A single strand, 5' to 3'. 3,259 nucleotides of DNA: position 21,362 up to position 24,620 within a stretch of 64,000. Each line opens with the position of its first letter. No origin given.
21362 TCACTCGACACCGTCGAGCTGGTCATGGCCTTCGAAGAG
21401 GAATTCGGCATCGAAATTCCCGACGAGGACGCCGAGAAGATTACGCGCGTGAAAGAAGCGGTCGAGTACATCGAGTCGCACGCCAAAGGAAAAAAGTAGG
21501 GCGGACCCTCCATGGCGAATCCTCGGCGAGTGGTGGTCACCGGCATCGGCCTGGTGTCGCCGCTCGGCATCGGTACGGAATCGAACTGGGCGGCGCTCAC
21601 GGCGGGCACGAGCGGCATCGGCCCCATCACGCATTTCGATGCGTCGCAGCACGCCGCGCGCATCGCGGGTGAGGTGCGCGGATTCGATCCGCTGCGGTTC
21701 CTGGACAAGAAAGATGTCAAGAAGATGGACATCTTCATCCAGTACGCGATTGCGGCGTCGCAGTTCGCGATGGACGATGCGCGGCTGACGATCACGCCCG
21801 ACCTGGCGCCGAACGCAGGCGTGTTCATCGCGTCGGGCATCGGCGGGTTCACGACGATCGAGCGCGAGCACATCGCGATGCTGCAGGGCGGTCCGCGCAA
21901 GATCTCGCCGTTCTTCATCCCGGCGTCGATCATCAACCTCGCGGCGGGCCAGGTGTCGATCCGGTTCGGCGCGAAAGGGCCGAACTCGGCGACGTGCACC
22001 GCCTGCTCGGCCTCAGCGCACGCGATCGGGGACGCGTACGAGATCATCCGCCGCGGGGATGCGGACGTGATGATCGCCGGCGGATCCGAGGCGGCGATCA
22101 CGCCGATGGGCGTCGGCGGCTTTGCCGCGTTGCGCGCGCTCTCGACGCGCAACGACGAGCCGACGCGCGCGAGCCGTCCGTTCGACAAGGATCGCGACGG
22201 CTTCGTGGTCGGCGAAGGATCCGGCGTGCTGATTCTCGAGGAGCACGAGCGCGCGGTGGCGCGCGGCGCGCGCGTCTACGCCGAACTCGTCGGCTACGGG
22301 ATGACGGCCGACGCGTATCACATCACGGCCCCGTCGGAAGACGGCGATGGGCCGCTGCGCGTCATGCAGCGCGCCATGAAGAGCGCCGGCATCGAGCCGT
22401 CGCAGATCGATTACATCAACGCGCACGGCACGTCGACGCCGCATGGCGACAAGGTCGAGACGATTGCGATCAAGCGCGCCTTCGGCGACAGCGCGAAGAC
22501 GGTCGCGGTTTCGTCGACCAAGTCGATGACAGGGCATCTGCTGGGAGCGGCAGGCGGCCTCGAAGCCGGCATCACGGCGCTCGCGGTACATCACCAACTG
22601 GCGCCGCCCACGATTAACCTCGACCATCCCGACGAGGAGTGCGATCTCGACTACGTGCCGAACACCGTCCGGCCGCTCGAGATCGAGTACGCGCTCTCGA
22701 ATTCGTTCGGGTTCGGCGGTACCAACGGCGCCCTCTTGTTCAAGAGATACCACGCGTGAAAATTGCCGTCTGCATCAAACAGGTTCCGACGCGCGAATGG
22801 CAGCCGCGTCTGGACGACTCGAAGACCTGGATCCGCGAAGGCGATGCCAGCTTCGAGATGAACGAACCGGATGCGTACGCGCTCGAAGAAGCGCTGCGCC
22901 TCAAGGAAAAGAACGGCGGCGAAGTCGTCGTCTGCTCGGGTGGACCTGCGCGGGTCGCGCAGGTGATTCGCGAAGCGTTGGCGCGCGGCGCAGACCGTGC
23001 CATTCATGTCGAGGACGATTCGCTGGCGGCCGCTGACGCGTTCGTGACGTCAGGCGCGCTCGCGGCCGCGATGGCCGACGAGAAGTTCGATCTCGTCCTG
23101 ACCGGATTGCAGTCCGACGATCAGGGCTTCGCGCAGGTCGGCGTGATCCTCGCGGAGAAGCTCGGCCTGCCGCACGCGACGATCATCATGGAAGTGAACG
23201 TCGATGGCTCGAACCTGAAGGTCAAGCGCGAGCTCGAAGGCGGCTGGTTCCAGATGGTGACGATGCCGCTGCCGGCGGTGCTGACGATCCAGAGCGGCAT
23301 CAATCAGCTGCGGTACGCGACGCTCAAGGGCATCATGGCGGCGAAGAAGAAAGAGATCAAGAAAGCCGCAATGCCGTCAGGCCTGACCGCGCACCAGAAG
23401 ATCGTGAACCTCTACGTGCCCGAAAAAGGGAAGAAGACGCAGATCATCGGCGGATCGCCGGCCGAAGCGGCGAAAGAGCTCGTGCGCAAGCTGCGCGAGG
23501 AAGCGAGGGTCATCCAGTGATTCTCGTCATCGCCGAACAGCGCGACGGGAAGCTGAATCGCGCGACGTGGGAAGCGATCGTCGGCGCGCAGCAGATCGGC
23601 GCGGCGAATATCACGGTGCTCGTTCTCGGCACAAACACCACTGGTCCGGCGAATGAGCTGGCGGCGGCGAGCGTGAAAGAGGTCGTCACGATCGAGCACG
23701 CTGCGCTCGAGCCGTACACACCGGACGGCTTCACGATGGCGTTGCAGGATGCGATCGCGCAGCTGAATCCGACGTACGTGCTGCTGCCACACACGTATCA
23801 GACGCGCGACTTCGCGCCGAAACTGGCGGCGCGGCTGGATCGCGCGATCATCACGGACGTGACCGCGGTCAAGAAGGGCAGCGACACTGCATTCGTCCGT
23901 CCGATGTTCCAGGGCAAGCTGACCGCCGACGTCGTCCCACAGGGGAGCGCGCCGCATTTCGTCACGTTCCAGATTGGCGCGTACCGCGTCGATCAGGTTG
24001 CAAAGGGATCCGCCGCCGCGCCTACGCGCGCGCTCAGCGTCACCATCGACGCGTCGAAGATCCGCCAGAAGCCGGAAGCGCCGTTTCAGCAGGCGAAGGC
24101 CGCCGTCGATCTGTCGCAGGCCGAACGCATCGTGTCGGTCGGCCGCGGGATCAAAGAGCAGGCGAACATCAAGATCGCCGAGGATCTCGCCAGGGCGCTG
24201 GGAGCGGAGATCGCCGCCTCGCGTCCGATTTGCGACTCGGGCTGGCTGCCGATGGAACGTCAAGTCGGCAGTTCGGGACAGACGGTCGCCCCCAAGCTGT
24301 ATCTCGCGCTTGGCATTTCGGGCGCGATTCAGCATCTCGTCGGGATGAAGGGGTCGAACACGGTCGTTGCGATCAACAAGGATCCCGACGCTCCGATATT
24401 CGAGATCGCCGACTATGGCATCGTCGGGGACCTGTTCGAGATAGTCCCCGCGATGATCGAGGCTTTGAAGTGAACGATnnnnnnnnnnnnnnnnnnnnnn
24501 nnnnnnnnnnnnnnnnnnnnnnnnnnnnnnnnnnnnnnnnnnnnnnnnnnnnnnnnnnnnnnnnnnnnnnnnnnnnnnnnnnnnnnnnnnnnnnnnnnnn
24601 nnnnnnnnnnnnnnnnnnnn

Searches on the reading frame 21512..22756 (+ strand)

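Call 58: search_protein_families(library=pfam, proteins=[window:21512-22756:+], max_evalue=0.00001)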
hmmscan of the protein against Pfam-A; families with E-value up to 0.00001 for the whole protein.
window:21512-22756:+ (415 aa): 2 families
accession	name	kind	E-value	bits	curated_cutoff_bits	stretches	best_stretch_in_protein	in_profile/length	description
PF00109.32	ketoacyl-synt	-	1.1e-58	199.3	20.8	1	5-248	2-252/252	Beta-ketoacyl synthase, N-terminal domain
PF02801.28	Ketoacyl-synt_C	-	1.3e-39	135.3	20.8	1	256-370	1-118/119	Beta-ketoacyl synthase, C-terminal domain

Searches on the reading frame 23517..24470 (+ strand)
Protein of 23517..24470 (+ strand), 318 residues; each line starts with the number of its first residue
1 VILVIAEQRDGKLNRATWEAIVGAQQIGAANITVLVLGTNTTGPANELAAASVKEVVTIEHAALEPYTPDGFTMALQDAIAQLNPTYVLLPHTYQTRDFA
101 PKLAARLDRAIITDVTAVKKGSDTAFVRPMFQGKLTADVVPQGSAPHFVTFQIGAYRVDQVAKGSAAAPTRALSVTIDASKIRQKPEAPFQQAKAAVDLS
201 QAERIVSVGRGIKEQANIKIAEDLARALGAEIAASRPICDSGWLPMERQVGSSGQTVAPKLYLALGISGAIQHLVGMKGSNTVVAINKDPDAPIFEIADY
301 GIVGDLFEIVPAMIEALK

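Call 58: search_protein_families(library=pfam, proteins=[window:23517-24470:+], max_evalue=0.00001)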
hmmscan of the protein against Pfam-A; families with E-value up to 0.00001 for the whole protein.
window:23517-24470:+ (318 aa): 2 families
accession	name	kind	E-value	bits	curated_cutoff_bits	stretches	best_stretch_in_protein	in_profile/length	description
PF00766.25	ETF_alpha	-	7.4e-36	122.4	27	1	198-278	1-81/81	Electron transfer flavoprotein FAD-binding domain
PF01012.27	ETF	-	6.7e-34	117.7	26.7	1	2-172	1-175/181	Electron transfer flavoprotein domain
